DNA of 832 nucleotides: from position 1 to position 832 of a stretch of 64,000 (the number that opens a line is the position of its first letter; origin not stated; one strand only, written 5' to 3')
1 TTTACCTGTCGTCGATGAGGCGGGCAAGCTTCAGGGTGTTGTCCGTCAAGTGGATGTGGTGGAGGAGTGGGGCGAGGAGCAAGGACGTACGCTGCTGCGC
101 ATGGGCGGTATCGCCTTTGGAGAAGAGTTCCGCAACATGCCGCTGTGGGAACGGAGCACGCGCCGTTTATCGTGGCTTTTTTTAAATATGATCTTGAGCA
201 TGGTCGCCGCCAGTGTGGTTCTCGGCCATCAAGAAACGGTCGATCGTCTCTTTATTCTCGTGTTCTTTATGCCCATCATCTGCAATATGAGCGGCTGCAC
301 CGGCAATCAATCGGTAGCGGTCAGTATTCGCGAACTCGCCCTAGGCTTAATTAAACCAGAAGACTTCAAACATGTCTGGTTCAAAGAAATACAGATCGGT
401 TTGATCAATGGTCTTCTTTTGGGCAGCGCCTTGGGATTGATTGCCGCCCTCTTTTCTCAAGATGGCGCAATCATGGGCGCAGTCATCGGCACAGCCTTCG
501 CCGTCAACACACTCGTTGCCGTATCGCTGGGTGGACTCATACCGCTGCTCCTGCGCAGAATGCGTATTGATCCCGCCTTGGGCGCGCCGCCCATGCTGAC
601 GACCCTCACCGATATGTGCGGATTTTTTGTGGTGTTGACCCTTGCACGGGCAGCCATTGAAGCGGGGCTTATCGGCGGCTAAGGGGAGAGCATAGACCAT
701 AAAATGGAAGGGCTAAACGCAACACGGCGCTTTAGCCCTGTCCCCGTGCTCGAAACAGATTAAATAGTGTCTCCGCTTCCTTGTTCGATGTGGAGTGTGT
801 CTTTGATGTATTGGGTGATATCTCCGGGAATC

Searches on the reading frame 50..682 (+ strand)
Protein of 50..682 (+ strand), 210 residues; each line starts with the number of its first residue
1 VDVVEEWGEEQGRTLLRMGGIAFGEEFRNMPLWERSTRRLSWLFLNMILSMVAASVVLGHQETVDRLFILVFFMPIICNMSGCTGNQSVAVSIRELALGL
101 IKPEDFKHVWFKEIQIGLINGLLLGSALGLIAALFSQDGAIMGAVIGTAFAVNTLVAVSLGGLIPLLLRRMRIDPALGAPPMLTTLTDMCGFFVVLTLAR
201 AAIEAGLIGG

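Call 56: search_protein_families(library=pfam, proteins=[window:50-682:+], max_evalue=0.00001)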
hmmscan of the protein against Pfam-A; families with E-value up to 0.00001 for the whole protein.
window:50-682:+ (210 aa): 1 family
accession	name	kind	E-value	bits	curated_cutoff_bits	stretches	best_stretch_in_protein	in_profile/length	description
PF01769.21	MgtE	-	9.1e-32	110.4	27.6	1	74-197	1-124/125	Divalent cation transporter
